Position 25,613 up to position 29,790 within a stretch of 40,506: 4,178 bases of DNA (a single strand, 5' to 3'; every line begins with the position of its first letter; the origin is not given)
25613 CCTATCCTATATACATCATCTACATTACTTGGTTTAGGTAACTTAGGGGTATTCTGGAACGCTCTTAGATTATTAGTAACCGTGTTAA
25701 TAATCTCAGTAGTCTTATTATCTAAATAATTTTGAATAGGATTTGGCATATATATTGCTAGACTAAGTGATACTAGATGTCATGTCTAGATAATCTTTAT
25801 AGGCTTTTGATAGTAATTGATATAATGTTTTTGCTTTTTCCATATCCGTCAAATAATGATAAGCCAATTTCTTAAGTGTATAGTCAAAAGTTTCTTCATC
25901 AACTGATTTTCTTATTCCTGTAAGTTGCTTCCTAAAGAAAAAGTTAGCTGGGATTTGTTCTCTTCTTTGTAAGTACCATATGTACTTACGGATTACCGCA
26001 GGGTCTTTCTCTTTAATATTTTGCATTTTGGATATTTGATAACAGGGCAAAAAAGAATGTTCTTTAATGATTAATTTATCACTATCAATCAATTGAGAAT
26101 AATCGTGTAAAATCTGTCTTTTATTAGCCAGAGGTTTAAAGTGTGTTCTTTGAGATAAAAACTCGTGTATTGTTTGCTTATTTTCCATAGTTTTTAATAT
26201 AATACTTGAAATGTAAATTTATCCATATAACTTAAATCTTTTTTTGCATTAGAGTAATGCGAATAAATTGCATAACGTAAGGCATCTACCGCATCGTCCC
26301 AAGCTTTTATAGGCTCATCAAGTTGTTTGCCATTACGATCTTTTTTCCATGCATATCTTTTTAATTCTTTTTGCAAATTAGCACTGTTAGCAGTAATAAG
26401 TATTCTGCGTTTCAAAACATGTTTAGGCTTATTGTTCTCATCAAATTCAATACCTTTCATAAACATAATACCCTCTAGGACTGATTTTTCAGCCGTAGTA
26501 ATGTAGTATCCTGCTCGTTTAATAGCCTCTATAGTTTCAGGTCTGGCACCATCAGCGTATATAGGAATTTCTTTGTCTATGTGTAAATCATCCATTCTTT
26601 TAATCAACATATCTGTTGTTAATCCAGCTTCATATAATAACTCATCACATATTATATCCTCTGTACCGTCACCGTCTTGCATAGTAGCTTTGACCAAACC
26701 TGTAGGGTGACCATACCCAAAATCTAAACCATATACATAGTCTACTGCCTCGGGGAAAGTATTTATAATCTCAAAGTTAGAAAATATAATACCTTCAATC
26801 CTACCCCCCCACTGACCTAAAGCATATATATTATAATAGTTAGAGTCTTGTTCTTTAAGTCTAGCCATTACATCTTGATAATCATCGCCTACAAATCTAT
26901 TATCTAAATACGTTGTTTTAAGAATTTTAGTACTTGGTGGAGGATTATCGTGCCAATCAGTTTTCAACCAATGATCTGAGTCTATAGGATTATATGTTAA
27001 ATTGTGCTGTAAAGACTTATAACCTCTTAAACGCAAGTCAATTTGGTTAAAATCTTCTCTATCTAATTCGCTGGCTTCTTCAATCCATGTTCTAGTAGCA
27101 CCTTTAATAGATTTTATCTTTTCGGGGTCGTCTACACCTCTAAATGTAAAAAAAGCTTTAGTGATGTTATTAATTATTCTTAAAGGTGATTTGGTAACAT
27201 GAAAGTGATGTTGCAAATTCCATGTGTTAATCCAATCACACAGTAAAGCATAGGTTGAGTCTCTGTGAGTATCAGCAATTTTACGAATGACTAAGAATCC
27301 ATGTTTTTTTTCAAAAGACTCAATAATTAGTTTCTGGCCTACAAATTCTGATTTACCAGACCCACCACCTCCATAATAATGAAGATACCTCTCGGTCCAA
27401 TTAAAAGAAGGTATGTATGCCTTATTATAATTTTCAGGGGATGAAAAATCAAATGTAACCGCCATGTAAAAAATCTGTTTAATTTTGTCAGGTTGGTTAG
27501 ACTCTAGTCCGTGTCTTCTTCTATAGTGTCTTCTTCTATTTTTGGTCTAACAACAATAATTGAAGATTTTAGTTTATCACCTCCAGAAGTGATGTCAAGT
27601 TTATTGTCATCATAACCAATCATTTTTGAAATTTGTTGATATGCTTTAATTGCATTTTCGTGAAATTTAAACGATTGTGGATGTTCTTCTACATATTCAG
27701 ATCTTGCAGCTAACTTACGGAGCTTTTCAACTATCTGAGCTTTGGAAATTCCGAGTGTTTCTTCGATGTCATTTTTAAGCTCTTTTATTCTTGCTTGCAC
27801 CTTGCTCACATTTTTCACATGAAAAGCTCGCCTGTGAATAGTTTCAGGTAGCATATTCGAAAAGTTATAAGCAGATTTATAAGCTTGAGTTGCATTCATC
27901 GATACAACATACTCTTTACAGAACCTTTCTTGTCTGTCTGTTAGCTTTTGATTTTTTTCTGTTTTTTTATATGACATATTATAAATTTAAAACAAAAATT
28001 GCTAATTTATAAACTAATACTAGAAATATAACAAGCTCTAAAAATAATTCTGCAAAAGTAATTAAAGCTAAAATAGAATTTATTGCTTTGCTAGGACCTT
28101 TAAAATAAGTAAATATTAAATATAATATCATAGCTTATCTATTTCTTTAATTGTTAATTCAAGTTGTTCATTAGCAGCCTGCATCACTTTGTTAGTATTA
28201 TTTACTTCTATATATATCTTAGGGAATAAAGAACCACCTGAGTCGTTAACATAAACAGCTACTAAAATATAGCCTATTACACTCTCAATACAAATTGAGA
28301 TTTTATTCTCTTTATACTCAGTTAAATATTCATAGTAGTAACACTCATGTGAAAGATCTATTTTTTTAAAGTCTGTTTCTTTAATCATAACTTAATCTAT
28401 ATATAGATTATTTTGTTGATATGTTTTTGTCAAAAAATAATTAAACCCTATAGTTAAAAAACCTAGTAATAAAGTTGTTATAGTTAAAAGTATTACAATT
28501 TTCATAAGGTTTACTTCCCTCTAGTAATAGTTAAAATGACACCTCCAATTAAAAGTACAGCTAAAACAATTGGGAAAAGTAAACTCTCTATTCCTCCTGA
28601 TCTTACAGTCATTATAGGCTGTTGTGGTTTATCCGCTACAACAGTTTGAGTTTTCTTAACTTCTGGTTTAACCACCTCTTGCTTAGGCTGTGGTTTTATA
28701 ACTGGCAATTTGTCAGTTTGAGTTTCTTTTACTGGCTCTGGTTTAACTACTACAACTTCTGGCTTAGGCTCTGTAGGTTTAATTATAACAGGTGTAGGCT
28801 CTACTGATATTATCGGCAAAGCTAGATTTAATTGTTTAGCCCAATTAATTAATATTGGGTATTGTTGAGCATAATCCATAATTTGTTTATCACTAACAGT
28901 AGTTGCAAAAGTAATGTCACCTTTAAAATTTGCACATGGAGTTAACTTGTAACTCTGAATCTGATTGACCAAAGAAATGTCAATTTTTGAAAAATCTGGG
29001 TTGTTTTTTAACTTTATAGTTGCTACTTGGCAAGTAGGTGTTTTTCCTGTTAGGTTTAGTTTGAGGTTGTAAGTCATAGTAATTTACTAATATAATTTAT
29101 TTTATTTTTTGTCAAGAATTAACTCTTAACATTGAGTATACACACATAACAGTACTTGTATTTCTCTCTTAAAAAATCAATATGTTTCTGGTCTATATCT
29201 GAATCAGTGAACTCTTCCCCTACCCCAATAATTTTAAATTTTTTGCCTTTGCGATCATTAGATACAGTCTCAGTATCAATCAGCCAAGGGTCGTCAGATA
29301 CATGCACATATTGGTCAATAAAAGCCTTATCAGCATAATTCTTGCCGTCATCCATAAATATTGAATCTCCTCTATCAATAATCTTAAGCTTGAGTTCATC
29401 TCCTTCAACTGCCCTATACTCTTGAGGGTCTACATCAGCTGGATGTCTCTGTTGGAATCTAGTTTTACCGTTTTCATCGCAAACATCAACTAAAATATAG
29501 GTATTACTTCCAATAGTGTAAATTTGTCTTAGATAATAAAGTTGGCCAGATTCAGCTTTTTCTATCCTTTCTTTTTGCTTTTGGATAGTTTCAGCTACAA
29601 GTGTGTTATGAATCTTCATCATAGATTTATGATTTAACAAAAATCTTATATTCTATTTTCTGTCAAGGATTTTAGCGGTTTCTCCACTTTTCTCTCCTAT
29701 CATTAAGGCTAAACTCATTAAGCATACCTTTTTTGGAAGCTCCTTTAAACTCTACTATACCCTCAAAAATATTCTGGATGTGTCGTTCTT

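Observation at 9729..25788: Conserved 25-nt motif before five late structural genes: a distinct late-promoter class?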

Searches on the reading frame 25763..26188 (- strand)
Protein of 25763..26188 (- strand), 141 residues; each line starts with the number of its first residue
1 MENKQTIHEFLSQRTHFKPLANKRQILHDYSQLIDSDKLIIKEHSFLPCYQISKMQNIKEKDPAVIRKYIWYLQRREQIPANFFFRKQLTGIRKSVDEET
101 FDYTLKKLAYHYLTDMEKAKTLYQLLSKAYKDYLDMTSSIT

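Call 7: search_protein_families(library=phrogs, proteins=[window:25763-26188:-])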
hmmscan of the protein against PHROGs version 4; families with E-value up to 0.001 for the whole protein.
window:25763-26188:- (141 aa): 0 families

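Call 17: search_protein_families(library=pfam, max_evalue=0.01, proteins=[window:25763-26188:-])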
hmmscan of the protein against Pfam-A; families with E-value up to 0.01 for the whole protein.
window:25763-26188:- (141 aa): 0 families

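Call 50: search_solved_structures(query=window:25763-26188:-, max_evalue=5)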
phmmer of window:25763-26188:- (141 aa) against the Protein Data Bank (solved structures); distinct sequences matched with E-value up to 5: 0.

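Call 69: search_protein_families(library=ncbifam, max_evalue=0.05, proteins=[window:25763-26188:-])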
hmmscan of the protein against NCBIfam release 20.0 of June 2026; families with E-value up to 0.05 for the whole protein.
window:25763-26188:- (141 aa): 0 families

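Call 73: predict_structure(protein=window:25763-26188:-)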
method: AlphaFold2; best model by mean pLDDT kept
length: 141 residues; sequences in the alignment: 1
mean_pLDDT: 45.1   pTM: 0.38
mean pLDDT of the five models: 45.1, 43.6, 43.0, 42.8, 42.2
residues with pLDDT >= 90: 0; 70-90: 13; 50-70: 28; < 50: 100
segments of 3 or more residues with pLDDT < 50: 1-96, 138-141
pLDDT, mean of each block of 10 residues (from residue 1): 33 33 35 31 32 33 46 43 37 49 68 68 71 54 41
secondary structure, 60 per line:
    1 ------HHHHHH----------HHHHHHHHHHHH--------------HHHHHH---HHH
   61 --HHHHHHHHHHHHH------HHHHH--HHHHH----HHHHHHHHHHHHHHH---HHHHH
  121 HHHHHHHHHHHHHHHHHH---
elements in order: H7-12 H23-34 H49-54 H63-75 H82-86 H89-93 H98-112 H116-138

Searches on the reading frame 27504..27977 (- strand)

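Call 7: search_protein_families(library=phrogs, proteins=[window:27504-27977:-])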
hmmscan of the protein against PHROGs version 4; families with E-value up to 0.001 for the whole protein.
window:27504-27977:- (157 aa): 5 families
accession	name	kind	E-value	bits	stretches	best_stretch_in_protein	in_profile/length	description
phrog_51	-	head and packaging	3.5e-20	73.9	1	2-148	79-231/261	terminase small subunit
phrog_2606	-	head and packaging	4.1e-11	43.8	1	4-90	81-164/310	terminase small subunit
phrog_5334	-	head and packaging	1.4e-08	36.1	1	4-126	7-118/162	terminase small subunit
phrog_1595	-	head and packaging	3.3e-07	31.5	1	10-90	2-83/164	terminase small subunit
phrog_17390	-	unknown function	0.00052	20.8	0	11-32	2-23/69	-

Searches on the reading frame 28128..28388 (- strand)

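Call 8: search_protein_families(library=phrogs, proteins=[window:28128-28388:-])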
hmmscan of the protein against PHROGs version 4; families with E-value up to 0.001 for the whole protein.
window:28128-28388:- (86 aa): 0 families

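Call 17: search_protein_families(library=pfam, max_evalue=0.01, proteins=[window:28128-28388:-])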
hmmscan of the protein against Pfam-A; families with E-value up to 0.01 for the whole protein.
window:28128-28388:- (86 aa): 0 families

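Call 69: search_protein_families(library=ncbifam, max_evalue=0.05, proteins=[window:28128-28388:-])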
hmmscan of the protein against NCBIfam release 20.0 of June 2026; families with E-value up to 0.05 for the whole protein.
window:28128-28388:- (86 aa): 1 family
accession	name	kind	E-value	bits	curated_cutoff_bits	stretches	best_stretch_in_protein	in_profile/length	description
NF006167.0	PRK08308.1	equivalog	0.047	12.5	513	1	7-58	9-63/414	acyl-CoA synthetase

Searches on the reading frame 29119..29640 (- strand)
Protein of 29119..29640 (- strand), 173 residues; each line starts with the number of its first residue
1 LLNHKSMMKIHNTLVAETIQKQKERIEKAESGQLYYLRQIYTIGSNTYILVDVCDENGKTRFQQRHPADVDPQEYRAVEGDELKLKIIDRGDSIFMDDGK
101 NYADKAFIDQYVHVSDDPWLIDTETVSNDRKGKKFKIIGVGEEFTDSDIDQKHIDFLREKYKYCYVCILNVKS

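Call 8: search_protein_families(library=phrogs, proteins=[window:29119-29640:-])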
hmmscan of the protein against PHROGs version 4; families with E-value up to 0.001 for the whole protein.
window:29119-29640:- (173 aa): 0 families

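Call 17: search_protein_families(library=pfam, max_evalue=0.01, proteins=[window:29119-29640:-])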
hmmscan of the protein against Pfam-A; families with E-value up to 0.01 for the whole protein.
window:29119-29640:- (173 aa): 0 families

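Call 69: search_protein_families(library=ncbifam, max_evalue=0.05, proteins=[window:29119-29622:-])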
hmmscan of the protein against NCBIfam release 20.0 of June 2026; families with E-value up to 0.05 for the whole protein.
window:29119-29622:- (167 aa): 0 families

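Call 74: predict_structure(protein=window:29119-29622:-)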
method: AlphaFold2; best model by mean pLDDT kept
length: 167 residues; sequences in the alignment: 1
mean_pLDDT: 37.8   pTM: 0.31
mean pLDDT of the five models: 37.8, 33.3, 33.1, 31.4, 29.0
residues with pLDDT >= 90: 0; 70-90: 0; 50-70: 22; < 50: 145
segments of 3 or more residues with pLDDT < 50: 1-24, 31-42, 61-167
pLDDT, mean of each block of 10 residues (from residue 1): 26 42 50 45 52 53 43 30 28 29 30 33 36 34 42 38 29
secondary structure, 60 per line:
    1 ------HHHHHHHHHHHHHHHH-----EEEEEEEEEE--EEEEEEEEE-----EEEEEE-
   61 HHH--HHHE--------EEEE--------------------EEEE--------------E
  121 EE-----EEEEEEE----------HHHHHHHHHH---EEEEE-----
elements in order: H7-22 E28-37 E40-48 E54-59 E78-81 E102-105 E120-122 E128-134 H145-154 E158-162
